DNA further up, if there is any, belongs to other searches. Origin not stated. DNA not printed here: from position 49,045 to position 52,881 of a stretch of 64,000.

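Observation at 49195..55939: Four-gene module of unknown function: giant scaffold-like protein, pseudo-Hsp70/actin-fold protein, TPR-like protein and coiled-coil two-TM protein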

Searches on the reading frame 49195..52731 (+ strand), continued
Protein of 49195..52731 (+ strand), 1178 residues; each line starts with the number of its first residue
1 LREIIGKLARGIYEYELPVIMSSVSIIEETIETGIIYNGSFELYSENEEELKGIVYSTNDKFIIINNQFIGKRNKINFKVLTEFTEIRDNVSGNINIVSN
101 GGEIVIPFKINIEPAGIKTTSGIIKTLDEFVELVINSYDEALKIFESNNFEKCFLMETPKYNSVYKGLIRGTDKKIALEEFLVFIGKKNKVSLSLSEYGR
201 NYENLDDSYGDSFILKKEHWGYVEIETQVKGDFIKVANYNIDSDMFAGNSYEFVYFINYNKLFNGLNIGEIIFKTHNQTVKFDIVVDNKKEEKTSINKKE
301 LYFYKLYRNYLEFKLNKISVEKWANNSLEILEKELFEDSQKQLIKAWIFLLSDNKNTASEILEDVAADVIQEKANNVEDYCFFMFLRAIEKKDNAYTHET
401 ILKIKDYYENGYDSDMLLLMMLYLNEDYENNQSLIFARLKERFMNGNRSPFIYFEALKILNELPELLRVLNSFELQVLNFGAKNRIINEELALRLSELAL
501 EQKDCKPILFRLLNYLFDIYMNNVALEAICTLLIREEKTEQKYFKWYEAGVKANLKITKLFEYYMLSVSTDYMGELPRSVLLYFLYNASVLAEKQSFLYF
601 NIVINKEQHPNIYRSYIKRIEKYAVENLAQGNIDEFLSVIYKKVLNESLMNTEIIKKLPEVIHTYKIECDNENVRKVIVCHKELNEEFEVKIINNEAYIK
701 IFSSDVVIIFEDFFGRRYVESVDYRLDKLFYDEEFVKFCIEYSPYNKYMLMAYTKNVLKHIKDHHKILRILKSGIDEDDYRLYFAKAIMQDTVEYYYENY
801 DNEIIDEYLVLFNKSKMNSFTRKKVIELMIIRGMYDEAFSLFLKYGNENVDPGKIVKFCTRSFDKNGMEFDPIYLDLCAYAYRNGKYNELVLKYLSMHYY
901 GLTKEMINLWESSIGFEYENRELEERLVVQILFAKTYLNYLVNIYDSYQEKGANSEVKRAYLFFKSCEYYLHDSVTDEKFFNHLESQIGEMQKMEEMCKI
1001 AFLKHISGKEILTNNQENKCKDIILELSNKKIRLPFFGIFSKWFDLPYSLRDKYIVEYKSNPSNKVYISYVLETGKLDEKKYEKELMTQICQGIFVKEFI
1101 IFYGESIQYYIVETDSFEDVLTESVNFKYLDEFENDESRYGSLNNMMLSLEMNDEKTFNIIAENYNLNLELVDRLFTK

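Call 56: fold_search(model_id=the predicted structure, library=pdb)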
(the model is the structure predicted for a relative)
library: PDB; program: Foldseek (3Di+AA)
matches with E <= 10: 1672; with E <= 0.001: 93
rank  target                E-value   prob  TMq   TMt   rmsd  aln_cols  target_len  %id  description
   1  7sqc_F0               4.0e-07  1.00  0.08  0.27  14.2       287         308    6  Ciliary C1 central pair apparatus isolated from Chlamydomonas reinhardtii (released 2022-04-13)
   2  9ijj_h                5.3e-07  1.00  0.08  0.06  13.2       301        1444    6  In situ structure of the central apparatus in mouse sperm axoneme. (released 2025-06-04)
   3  7sqc_F1               7.0e-07  1.00  0.08  0.18  14.2       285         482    6  Ciliary C1 central pair apparatus isolated from Chlamydomonas reinhardtii (released 2022-04-13)
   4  7som_D                8.9e-07  1.00  0.08  0.06  27.7       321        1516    8  Ciliary C2 central pair apparatus isolated from Chlamydomonas reinhardtii (released 2022-04-13)
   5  9ijj_E                9.6e-07  1.00  0.08  0.18  15.3       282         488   10  In situ structure of the central apparatus in mouse sperm axoneme. (released 2025-06-04)
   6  9ijj_L                1.1e-06  1.00  0.08  0.35  20.1       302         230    7  In situ structure of the central apparatus in mouse sperm axoneme. (released 2025-06-04)
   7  7sqc_M1               2.0e-06  1.00  0.08  0.15  19.2       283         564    7  Ciliary C1 central pair apparatus isolated from Chlamydomonas reinhardtii (released 2022-04-13)
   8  7sqc_T1               2.0e-06  1.00  0.08  0.15  16.2       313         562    7  Ciliary C1 central pair apparatus isolated from Chlamydomonas reinhardtii (released 2022-04-13)
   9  9ijj_C                2.3e-06  1.00  0.08  0.09  14.9       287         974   10  In situ structure of the central apparatus in mouse sperm axoneme. (released 2025-06-04)
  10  8qca_B                3.4e-06  1.00  0.09  0.13  40.0       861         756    9  CryoEM structure of a S. Cerevisiae Ski2387 complex in the closed state bound to RNA (released 2023-11-15)
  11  7sqc_T0               3.7e-06  1.00  0.08  0.16  16.0       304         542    6  Ciliary C1 central pair apparatus isolated from Chlamydomonas reinhardtii (released 2022-04-13)
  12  8rc4_g                4.1e-06  1.00  0.09  0.11  48.1       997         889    8  Structure of Integrator-PP2A complex (released 2024-02-07)
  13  9ijj_O                4.3e-06  1.00  0.08  0.07  13.2       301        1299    7  In situ structure of the central apparatus in mouse sperm axoneme. (released 2025-06-04)
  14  9ijj_4I               4.3e-06  1.00  0.08  0.03  20.8       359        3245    7  In situ structure of the central apparatus in mouse sperm axoneme. (released 2025-06-04)
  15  7sqc_2A               4.5e-06  1.00  0.11  0.15  11.1       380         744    8  Ciliary C1 central pair apparatus isolated from Chlamydomonas reinhardtii (released 2022-04-13)
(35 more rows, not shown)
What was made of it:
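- Closest known: Eukaryotic TPR super-helix scaffolds. Same: The helical body and the N-terminal tandem beta-sandwiches of g1 resemble these at the local fold level (call 56).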

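Call 57: find_encoding_contigs(protein=P0059, flank=10000, max_places=3)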
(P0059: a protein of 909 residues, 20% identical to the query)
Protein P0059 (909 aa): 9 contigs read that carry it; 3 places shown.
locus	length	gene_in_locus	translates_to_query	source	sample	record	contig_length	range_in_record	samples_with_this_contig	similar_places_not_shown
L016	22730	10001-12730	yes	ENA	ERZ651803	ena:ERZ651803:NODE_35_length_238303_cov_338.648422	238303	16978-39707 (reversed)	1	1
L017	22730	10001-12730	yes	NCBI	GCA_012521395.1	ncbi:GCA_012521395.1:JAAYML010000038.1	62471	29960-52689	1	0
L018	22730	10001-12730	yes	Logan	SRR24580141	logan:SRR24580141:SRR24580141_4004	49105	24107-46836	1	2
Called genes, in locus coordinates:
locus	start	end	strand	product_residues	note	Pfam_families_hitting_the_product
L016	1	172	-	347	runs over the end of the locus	PF00005:ABC_tran, PF08402:TOBE_2 (weak)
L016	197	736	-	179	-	PF12844:HTH_19 (weak), PF13560:HTH_31 (weak), PF01381:HTH_3, PF07883:Cupin_2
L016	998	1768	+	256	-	-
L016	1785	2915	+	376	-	PF04055:Radical_SAM, PF13353:Fer4_12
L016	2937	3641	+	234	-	-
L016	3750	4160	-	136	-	-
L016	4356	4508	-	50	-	-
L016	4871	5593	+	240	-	PF07155:ECF-ribofla_trS, PF12822:ECF_trnsprt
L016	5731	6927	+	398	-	PF00004:AAA (faint), PF05673:DUF815, PF13191:AAA_16 (faint), PF20720:nSTAND3 (weak)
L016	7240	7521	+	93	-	PF12674:Zn_ribbon_2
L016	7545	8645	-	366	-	PF00155:Aminotran_1_2, PF00266:Aminotran_5 (weak)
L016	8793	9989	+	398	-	PF18984:DUF5717_N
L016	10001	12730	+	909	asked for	PF18984:DUF5717_N, PF18983:DUF5717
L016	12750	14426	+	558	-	PF00012:HSP70, PF06723:MreB_Mbl (weak)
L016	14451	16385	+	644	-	PF01025:GrpE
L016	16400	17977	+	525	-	PF00012:HSP70, PF18980:DUF5716_C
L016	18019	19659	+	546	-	PF00012:HSP70, PF06723:MreB_Mbl, PF18980:DUF5716_C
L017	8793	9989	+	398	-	PF18984:DUF5717_N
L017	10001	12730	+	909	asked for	PF18984:DUF5717_N, PF18983:DUF5717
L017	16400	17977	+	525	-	PF00012:HSP70, PF18980:DUF5716_C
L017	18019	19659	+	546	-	PF00012:HSP70, PF06723:MreB_Mbl, PF18980:DUF5716_C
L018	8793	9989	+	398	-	PF18984:DUF5717_N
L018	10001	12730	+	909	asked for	PF18984:DUF5717_N, PF18983:DUF5717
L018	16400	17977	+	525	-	PF00012:HSP70, PF18980:DUF5716_C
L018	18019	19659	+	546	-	PF00012:HSP70, PF06723:MreB_Mbl, PF18980:DUF5716_C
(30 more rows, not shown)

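Call 58: find_encoding_contigs(protein=P0058, flank=10000, max_places=2)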
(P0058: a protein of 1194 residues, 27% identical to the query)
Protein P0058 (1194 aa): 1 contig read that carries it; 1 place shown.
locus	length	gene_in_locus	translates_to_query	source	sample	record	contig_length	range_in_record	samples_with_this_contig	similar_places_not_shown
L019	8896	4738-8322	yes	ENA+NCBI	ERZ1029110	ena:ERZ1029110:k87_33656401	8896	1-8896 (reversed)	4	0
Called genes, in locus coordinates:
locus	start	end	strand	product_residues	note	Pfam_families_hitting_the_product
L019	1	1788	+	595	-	?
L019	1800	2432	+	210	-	PF03193:RsgA_GTPase (weak), PF00350:Dynamin_N (faint), PF01926:MMR_HSR1, PF02421:FeoB_N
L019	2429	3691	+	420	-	PF03816:LytR_cpsA_psr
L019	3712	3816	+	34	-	-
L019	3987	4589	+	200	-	-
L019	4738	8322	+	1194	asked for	PF18984:DUF5717_N, PF18983:DUF5717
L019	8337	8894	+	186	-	?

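Call 61: find_homologous_proteins(query=P0059, max_evalue=0.001)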
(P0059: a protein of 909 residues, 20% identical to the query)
Query P0059 (909 aa): 21 proteins with E <= 0.001 among 8000 candidates.
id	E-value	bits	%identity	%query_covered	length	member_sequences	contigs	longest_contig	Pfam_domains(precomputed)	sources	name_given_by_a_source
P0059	0.0e+0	2014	100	100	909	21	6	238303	PF18984.6,PF18983.6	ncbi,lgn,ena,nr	ncbi:MAG: hypothetical protein GX198_03655 [Epulopiscium sp.]|nr:hypothetical protein [Candidatus Ep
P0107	0.0e+0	1214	60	100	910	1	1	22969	PF18984.6,PF18983.6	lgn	-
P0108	3.5e-284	963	50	100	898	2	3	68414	PF18984.6,PF18983.6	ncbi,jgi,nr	ncbi:MAG: hypothetical protein GX308_09975 [Epulopiscium sp.]|nr:hypothetical protein [Candidatus Ep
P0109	3.6e-281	953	50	97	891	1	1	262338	PF18984.6,PF18983.6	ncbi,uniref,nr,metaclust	ncbi:DUF5717 family protein [Defluviitalea phaphyphila]|uniref:DUF5717 family protein n=1 Tax=Defluv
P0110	9.2e-274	929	49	100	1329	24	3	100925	PF18984.6,PF18983.6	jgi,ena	jgi:hypothetical protein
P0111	4.7e-268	910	49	97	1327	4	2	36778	PF18984.6,PF18983.6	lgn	-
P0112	3.2e-267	907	48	99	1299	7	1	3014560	PF18984.6,PF18983.6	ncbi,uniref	ncbi:DUF5717 family protein [Defluviitalea saccharophila]|uniref:DUF5717 family protein n=1 Tax=Defl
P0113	7.1e-265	899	49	95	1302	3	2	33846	PF14559.13,PF18984.6,PF18983.6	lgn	-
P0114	4.9e-18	83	21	73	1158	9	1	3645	PF18984.6,PF18983.6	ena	-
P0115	4.3e-15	73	25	28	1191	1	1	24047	PF18984.6,PF18983.6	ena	-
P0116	7.9e-13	66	20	87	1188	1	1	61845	PF18984.6,PF18983.6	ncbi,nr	ncbi:MAG: DUF5717 family protein [Lachnospiraceae bacterium]|nr:DUF5717 family protein [Lachnospirac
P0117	7.4e-12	62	25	26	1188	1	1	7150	PF18984.6,PF18983.6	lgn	-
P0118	8.8e-12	62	19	82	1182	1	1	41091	PF18984.6,PF18983.6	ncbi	-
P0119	2.8e-11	60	21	78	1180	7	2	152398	PF18984.6,PF18983.6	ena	-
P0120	4.3e-11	60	19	88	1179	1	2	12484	PF18984.6,PF18983.6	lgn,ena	-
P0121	5.4e-10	56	18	73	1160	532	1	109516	PF18984.6,PF18983.6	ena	-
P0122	1.6e-9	55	20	66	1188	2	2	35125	PF18984.6,PF18983.6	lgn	-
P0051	1.9e-8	51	21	83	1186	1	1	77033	PF18984.6,PF18983.6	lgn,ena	-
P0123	1.4e-6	45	19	29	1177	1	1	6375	PF18984.6,PF18983.6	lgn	-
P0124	1.8e-4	38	20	81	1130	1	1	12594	PF18984.6,PF18983.6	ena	-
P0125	2.8e-4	37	22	14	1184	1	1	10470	PF18984.6,PF18983.6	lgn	-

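Call 63: find_encoding_contigs(protein=P0112, flank=10000, max_places=2)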
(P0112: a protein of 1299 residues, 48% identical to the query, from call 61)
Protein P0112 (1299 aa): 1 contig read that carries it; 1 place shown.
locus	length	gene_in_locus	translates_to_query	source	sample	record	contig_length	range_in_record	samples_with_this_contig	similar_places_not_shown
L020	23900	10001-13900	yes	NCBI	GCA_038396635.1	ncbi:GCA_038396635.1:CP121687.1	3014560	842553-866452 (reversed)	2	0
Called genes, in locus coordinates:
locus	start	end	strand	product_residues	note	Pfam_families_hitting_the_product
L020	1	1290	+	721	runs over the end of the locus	PF00521:DNA_topoisoIV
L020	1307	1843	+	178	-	PF00156:Pribosyltran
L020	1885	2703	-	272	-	PF02675:AdoMet_dc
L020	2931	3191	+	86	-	PF01257:2Fe-2S_thioredx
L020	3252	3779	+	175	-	PF00160:Pro_isomerase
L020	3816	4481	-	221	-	PF01569:PAP2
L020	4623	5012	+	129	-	-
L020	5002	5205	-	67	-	-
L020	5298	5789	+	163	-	PF13302:Acetyltransf_3, PF13420:Acetyltransf_4, PF00583:Acetyltransf_1, PF13673:Acetyltransf_10, PF13508:Acetyltransf_7, PF08445:FR47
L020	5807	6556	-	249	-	PF00882:Zn_dep_PLPC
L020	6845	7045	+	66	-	PF00313:CSD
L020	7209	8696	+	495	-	PF14821:Thr_synth_N, PF00291:PALP, PF24857:THR4_C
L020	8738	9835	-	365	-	PF00155:Aminotran_1_2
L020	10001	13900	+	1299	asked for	PF18984:DUF5717_N, PF18983:DUF5717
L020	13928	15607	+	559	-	PF00012:HSP70, PF06723:MreB_Mbl (weak)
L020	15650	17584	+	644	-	PF01025:GrpE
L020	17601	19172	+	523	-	PF00012:HSP70, PF18980:DUF5716_C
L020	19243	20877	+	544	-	PF00012:HSP70, PF06723:MreB_Mbl, PF18980:DUF5716_C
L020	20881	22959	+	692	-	PF00012:HSP70, PF06723:MreB_Mbl, PF00092:VWA, PF13519:VWA_2 (faint), PF25106:VWA_4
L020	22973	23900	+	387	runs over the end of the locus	PF25062:ARM_TT21_N (faint), PF25063:ARM_TT21_C (faint), PF00515:TPR_1 (faint), PF07719:TPR_2 (faint), PF13174:TPR_6 (faint), PF13176:TPR_7 (faint), PF13429:TPR_15 (weak), PF13432:TPR_16 (weak), +12 more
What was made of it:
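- Cluster composition (calls 57, 63). The Defluviitalea cluster has Hsp70 paralogues, GrpE, VWA and TPR (call 63). The Pfam MreB_Mbl model weakly hits the Defluviitalea paralogues (calls 57, 63).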

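Call 74: find_encoding_contigs(protein=P0102, flank=10000, max_places=3)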
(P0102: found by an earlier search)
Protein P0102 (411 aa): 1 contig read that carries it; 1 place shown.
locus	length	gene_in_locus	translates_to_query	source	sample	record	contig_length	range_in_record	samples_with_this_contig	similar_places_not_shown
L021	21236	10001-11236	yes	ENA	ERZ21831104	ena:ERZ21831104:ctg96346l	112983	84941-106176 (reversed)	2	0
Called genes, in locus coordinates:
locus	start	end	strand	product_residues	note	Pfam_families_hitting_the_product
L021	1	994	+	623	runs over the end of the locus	PF00122:E1-E2_ATPase, PF00702:Hydrolase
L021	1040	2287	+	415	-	PF13173:AAA_14, PF13635:DUF4143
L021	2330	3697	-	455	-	PF00285:Citrate_synt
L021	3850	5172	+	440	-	PF05496:RuvB_N, PF14532:Sigma54_activ_2, PF00004:AAA, PF07724:AAA_2 (weak), PF07728:AAA_5 (weak), PF13173:AAA_14, PF16193:AAA_assoc_2, PF12002:MgsA_C, +3 more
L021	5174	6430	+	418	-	PF00884:Sulfatase (faint), PF01663:Phosphodiest, PF01676:Metalloenzyme (weak)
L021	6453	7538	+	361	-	PF18984:DUF5717_N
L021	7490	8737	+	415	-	PF18984:DUF5717_N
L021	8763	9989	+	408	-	PF18984:DUF5717_N, PF18983:DUF5717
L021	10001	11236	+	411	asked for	PF18980:DUF5716_C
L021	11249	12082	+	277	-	PF00515:TPR_1 (faint), PF13181:TPR_8 (faint)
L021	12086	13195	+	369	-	-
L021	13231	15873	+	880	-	PF00133:tRNA-synt_1, PF01406:tRNA-synt_1e (faint), PF09334:tRNA-synt_1g, PF13603:tRNA-synt_1_2, PF09334:tRNA-synt_1g, PF08264:Anticodon_1, PF10458:Val_tRNA-synt_C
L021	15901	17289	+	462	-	PF20250:FapA_N, PF03961:FapA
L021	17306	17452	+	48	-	-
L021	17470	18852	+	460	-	PF13181:TPR_8 (faint), PF00515:TPR_1 (faint), PF07719:TPR_2 (faint), PF12895:ANAPC3 (faint), PF13174:TPR_6 (faint), PF13424:TPR_12 (faint), PF13428:TPR_14 (faint), PF13432:TPR_16 (faint), +2 more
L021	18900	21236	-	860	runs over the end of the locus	-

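Call 78: find_related_loci(query=L020:22973-23899:+, collection=metagenome_contigs, flank=10000)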
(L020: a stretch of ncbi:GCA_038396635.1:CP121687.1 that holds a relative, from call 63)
Query L020:22973-23899:+ (309 aa) in metagenome_contigs; peptide patterns used: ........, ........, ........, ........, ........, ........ (x = any residue, [..] = any of these).
53 stretches matched a pattern; 10 encode a relative of the query (tblastn E <= 1e-3); 10 distinct loci.
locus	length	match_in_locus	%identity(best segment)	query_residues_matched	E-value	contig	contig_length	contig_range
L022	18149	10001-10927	100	1-309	0e+0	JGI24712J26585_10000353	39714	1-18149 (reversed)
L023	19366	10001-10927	85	1-309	0e+0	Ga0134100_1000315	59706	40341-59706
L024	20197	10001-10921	76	1-307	1e-161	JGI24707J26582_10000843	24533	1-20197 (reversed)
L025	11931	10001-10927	72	1-309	9e-155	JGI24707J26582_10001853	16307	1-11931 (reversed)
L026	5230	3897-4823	72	1-309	1e-156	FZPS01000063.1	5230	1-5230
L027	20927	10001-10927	70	1-309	2e-153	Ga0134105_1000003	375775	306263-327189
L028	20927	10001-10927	69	1-309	1e-151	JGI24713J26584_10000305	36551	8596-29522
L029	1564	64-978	45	2-306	5e-84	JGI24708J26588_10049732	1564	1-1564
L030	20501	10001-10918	45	2-307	9e-80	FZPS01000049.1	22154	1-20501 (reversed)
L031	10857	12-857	45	26-307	3e-73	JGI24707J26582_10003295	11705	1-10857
